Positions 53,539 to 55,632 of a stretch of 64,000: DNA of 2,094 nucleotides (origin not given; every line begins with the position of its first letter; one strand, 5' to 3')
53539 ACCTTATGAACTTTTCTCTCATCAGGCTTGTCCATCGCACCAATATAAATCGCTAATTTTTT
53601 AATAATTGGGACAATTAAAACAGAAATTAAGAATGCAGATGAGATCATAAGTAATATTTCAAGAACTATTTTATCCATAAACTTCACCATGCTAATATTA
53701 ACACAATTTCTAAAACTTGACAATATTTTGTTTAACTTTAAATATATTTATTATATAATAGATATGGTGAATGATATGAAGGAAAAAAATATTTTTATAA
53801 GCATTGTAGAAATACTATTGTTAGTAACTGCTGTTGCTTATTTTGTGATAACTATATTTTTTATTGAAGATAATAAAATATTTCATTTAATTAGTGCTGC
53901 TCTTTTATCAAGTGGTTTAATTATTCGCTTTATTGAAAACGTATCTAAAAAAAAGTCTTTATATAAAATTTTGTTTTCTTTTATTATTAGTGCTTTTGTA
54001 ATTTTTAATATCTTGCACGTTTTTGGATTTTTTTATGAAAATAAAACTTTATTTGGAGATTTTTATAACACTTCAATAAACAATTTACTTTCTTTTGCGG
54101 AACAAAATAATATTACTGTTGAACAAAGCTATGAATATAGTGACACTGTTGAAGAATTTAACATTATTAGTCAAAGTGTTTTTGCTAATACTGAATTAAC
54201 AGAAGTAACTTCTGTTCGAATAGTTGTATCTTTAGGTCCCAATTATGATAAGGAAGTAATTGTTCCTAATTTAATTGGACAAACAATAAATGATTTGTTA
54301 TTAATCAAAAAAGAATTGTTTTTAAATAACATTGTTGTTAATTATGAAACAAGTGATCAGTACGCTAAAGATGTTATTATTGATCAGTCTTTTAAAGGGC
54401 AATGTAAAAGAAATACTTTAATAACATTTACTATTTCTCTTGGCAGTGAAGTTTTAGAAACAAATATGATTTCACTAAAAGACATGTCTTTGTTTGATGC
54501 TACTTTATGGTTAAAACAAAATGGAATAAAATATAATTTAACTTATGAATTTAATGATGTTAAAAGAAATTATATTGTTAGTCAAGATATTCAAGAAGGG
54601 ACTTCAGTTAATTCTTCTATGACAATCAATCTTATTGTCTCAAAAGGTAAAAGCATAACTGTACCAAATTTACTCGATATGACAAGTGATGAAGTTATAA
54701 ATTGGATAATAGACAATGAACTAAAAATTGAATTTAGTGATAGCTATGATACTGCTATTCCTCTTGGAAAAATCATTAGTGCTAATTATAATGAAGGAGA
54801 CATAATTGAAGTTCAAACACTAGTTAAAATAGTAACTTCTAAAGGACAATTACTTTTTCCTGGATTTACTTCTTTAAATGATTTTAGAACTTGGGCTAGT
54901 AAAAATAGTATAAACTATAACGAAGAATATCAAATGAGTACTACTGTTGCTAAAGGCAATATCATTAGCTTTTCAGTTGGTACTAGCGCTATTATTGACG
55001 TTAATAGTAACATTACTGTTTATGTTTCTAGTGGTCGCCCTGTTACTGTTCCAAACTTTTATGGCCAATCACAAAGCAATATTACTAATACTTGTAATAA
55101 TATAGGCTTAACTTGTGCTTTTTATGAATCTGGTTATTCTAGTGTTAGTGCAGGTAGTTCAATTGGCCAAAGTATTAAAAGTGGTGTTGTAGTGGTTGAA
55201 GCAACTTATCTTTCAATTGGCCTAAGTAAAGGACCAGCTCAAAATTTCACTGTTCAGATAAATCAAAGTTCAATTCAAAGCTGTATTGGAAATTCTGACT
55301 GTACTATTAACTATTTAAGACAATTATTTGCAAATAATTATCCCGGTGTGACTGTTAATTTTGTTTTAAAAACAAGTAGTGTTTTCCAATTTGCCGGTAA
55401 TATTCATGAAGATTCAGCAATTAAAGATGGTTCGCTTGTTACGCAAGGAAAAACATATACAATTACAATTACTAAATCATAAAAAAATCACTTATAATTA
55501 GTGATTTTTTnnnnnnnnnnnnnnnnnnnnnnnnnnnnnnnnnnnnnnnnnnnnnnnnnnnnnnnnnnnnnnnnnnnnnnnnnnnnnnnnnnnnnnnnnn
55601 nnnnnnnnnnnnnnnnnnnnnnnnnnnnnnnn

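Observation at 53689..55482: Membrane protein made only of tandem PASTA-like repeats, divergent from tagO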

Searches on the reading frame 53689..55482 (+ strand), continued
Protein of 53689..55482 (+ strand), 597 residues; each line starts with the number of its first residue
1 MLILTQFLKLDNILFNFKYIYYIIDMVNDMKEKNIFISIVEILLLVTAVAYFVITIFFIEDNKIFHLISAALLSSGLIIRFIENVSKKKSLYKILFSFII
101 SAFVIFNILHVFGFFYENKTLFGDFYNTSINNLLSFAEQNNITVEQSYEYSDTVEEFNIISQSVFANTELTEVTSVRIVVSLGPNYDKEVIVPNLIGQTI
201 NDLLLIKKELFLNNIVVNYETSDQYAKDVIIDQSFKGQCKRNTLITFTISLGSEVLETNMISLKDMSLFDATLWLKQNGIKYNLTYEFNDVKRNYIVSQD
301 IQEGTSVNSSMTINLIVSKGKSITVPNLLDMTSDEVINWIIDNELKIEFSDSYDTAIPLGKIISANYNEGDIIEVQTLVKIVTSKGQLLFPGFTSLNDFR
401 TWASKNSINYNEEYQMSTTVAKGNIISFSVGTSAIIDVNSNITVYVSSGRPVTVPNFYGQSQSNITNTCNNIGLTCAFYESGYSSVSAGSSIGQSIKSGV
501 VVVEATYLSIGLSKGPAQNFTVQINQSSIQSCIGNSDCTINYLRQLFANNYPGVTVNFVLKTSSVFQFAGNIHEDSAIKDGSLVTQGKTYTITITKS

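Call 77: search_protein_families(library=pfam, proteins=[P0137, P0121, P0169, P0242, P0214, P0218], max_evalue=0.001)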
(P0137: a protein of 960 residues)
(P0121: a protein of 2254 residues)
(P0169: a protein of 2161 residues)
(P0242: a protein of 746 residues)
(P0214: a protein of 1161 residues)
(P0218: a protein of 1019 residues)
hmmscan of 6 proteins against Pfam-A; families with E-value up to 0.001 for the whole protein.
P0137 (960 aa): 1 family
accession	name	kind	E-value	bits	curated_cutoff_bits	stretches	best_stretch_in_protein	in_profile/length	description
PF03793.24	PASTA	-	2.2e-51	172.1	23.2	6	665-725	2-63/64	PASTA domain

P0121 (2254 aa): 10 families
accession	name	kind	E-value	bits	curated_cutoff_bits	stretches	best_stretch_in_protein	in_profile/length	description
PF03793.24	PASTA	-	0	1130.4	23.2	27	481-527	17-64/64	PASTA domain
PF02753.23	PapD_C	-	6.3e-39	132.5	22.8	0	689-724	23-56/63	Pili assembly chaperone PapD, C-terminal domain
PF17963.7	Big_9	-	2.9e-28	99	23.6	1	1812-1903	1-89/89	Bacterial Ig domain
PF22962.3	Ig_NUP210_7th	-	7e-25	87.6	27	0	570-593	6-28/99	NUP210 Ig-like domain 7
PF17892.7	Cadherin_5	-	4.3e-20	71.8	26.5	1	1812-1905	2-98/98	Cadherin-like domain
PF22352.2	K319L-like_PKD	-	1.6e-19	70.1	27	1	2103-2185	2-84/84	K319L-like, PKD domain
PF17803.7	Cadherin_4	-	5.6e-18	65.7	25.1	2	1810-1872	9-71/71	Bacterial cadherin-like domain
PF18911.6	PKD_4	-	4.4e-14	52.7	27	0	1908-1986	1-72/85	PKD domain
PF21027.3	Sde0182_C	-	1.1e-07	32.8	27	0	2114-2134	2-22/83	Cellulose-binding protein Sde0182, C-terminal domain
PF00404.24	Dockerin_1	-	8.5e-06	26.3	22.9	1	2196-2240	2-50/57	Dockerin type I domain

P0169 (2161 aa): 2 families
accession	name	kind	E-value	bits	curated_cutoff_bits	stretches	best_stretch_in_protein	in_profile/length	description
PF03793.24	PASTA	-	0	1291.7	23.2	30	415-470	1-58/64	PASTA domain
PF17581.7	DUF5483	-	2e-11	43.8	27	0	1902-1955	220-275/471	Family of unknown function (DUF5483)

P0242 (746 aa): 1 family
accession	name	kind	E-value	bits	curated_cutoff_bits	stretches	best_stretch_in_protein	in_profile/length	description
PF03793.24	PASTA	-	2.4e-89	293.7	23.2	7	409-471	1-64/64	PASTA domain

P0214 (1161 aa): 2 families
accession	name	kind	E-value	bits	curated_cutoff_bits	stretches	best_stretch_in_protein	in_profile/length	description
PF03793.24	PASTA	-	1.5e-215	697.9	23.2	18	771-833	2-64/64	PASTA domain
PF00280.23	potato_inhibit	-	0.00026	22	24.5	0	906-942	5-42/64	Potato inhibitor I family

P0218 (1019 aa): 1 family
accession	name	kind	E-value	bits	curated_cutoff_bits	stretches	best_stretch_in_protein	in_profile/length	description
PF03793.24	PASTA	-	6.7e-92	301.9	23.2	9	953-1014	1-63/64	PASTA domain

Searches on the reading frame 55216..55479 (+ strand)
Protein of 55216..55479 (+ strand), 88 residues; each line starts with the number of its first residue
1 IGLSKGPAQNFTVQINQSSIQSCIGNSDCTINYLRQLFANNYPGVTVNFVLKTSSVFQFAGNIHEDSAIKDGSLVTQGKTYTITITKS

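Call 42: predict_structure(alignment_id=A2)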
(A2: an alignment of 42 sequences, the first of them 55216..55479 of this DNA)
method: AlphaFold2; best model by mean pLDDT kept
length: 88 residues; sequences in the alignment: 42
mean_pLDDT: 89.9   pTM: 0.76
mean pLDDT of the five models: 89.9, 88.8, 88.7, 87.8, 87.5
residues with pLDDT >= 90: 65; 70-90: 18; 50-70: 4; < 50: 1
segments of 3 or more residues with pLDDT < 50: none
pLDDT, mean of each block of 10 residues (from residue 1): 69 90 91 95 95 91 92 94 94
secondary structure, 60 per line:
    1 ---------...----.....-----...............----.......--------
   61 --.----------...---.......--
elements in order: E10-12 H17-21 H27-41 E46-52 E74-76 E80-86
